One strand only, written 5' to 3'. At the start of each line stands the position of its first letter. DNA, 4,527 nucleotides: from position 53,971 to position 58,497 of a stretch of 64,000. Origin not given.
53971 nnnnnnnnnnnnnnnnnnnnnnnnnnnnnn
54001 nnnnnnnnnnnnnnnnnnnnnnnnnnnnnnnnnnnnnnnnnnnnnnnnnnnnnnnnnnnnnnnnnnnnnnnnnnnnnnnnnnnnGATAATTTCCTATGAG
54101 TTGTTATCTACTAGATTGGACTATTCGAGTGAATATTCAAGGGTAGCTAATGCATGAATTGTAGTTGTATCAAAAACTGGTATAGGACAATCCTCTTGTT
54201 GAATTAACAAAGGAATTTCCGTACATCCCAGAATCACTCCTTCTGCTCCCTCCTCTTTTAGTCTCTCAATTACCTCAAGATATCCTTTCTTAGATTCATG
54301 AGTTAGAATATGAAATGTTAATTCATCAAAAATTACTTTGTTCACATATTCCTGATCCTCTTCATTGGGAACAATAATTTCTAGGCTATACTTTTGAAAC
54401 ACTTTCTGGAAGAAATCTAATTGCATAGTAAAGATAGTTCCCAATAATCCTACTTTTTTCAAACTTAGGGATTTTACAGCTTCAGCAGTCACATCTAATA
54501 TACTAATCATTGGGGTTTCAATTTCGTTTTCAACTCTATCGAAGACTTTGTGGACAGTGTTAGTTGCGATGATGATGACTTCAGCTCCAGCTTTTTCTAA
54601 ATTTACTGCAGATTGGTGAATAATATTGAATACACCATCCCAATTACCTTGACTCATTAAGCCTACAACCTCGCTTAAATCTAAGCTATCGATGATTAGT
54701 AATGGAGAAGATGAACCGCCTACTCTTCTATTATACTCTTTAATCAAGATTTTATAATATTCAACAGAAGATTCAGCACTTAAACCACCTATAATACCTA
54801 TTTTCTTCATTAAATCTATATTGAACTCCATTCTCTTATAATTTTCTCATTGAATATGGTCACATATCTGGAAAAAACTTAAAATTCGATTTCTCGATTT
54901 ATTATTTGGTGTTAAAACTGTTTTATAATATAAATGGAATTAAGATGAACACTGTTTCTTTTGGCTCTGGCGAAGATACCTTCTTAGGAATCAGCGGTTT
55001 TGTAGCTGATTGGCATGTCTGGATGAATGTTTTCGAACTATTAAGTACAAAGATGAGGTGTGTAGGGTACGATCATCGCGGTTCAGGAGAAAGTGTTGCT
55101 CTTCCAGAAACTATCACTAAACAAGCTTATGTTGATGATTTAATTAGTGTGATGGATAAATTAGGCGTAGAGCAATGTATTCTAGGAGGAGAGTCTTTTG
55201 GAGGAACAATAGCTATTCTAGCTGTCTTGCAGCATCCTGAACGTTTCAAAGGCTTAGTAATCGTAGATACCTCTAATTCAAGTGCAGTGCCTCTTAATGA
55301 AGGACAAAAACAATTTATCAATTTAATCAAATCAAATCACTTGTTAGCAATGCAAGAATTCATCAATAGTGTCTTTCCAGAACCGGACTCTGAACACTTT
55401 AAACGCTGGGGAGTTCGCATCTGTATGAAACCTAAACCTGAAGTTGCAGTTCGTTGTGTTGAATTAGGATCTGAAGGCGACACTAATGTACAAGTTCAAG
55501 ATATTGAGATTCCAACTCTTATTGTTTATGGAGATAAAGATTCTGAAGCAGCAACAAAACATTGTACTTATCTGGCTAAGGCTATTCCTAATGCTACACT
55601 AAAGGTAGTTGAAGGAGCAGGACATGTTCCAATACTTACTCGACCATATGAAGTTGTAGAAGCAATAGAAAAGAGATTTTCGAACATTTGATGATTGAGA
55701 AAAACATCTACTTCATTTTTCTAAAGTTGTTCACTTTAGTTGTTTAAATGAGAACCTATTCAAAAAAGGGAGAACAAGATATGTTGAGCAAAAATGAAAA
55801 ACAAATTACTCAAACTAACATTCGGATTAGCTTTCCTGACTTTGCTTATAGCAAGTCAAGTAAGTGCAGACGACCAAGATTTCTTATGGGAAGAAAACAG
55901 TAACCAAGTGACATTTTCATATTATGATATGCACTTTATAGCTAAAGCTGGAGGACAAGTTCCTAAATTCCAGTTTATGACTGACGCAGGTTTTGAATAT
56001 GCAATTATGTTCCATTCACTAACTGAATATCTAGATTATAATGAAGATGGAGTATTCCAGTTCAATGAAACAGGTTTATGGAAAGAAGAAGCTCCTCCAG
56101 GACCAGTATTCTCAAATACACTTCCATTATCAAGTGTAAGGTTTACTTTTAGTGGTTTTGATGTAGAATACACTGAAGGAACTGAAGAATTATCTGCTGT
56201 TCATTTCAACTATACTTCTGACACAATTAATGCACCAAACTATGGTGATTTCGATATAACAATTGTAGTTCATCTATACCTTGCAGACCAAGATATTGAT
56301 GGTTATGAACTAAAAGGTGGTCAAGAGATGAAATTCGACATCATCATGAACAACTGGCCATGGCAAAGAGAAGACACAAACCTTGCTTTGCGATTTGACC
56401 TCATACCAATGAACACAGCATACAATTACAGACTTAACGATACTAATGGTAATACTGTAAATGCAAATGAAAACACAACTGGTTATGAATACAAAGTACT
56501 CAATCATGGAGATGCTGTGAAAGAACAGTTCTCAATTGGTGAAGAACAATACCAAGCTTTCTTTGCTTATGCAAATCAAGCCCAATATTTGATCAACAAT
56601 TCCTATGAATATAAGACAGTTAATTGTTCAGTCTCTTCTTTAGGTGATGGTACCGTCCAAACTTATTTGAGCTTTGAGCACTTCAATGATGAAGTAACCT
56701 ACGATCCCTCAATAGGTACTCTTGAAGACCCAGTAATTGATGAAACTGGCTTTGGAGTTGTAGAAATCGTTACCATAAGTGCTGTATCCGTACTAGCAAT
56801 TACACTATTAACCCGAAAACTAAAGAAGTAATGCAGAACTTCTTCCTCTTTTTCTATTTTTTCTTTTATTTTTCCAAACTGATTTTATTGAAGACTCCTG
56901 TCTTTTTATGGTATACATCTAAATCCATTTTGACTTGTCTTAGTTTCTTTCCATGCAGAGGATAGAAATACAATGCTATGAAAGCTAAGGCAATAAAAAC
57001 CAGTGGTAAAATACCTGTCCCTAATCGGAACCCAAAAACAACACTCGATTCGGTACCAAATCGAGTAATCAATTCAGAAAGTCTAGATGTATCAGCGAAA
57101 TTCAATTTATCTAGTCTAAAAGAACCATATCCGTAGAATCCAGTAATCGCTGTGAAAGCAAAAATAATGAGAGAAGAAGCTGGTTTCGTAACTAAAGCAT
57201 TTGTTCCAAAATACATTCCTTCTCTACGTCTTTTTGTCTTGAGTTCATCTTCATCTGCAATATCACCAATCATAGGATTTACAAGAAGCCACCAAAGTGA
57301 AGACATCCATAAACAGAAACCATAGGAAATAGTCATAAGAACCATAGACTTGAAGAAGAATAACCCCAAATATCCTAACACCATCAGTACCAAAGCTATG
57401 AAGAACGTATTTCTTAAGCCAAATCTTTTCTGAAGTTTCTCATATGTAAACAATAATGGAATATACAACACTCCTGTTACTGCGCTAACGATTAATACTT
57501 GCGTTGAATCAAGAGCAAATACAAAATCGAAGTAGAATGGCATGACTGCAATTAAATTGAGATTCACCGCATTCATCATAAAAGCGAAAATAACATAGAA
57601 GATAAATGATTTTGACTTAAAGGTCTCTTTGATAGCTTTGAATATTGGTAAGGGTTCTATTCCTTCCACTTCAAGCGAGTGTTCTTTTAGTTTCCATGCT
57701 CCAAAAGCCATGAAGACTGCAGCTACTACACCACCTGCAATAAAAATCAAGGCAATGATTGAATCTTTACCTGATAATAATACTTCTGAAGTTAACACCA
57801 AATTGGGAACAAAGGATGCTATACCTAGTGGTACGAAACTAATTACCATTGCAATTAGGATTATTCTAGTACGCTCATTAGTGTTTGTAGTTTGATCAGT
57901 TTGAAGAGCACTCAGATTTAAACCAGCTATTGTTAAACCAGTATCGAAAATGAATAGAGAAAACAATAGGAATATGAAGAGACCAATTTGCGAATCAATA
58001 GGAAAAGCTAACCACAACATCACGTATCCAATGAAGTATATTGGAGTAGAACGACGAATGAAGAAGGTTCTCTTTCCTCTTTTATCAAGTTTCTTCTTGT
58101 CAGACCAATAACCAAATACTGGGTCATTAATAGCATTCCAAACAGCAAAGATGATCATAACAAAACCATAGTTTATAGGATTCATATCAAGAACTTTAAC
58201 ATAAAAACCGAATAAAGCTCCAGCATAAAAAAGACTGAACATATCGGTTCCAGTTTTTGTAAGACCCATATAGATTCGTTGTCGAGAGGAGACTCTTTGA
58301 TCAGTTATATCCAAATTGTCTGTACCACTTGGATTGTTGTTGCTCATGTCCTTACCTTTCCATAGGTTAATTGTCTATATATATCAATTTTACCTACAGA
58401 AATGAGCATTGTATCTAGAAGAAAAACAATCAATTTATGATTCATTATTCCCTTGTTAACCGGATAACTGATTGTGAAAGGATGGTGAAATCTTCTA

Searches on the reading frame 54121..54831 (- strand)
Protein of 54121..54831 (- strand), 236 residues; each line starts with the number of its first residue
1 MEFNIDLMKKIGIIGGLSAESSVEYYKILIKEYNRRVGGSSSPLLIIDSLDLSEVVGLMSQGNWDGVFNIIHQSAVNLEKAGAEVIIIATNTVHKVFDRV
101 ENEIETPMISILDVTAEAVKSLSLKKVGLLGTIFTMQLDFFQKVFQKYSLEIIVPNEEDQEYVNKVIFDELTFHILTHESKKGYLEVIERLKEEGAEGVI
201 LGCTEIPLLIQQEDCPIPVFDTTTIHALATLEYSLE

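Call 36: search_protein_families(library=pfam, proteins=[window:54121-54831:-], max_evalue=0.001)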
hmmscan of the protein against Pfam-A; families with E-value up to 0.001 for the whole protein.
window:54121-54831:- (236 aa): 1 family
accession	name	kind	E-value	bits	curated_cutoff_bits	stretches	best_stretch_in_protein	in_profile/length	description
PF01177.27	Asp_Glu_race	-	4.4e-39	134.9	31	1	14-229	1-210/211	Asp/Glu/Hydantoin racemase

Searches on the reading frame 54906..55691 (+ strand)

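Call 36: search_protein_families(library=pfam, proteins=[window:54906-55691:+], max_evalue=0.001)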
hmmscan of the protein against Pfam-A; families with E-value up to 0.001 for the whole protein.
window:54906-55691:+ (261 aa): 5 families
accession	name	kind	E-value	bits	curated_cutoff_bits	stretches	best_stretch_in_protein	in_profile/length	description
PF00561.26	Abhydrolase_1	-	2.5e-26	93.3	25.8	1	27-247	4-245/245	alpha/beta hydrolase fold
PF12146.15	Hydrolase_4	-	1.9e-15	57.3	27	1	47-240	29-232/239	Serine aminopeptidase, S33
PF12697.13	Abhydrolase_6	-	3.1e-13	51.3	26.3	1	30-253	5-217/217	Alpha/beta hydrolase family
PF03096.20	Ndr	-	3.4e-06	26.4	23.3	1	76-255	86-273/283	Ndr family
PF00326.27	Peptidase_S9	-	7.8e-06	26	22.6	1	71-120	40-95/213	Prolyl oligopeptidase family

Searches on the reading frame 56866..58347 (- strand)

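Call 36: search_protein_families(library=pfam, proteins=[window:56866-58347:-], max_evalue=0.001)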
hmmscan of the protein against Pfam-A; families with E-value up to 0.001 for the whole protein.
window:56866-58347:- (493 aa): 2 families
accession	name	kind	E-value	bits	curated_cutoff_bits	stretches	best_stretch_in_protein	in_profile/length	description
PF13347.12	MFS_2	-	4.6e-45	154.4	27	1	29-464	4-425/427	MFS/sugar transport protein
PF07690.21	MFS_1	-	6.2e-13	48.8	33.4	1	36-362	9-317/347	Major Facilitator Superfamily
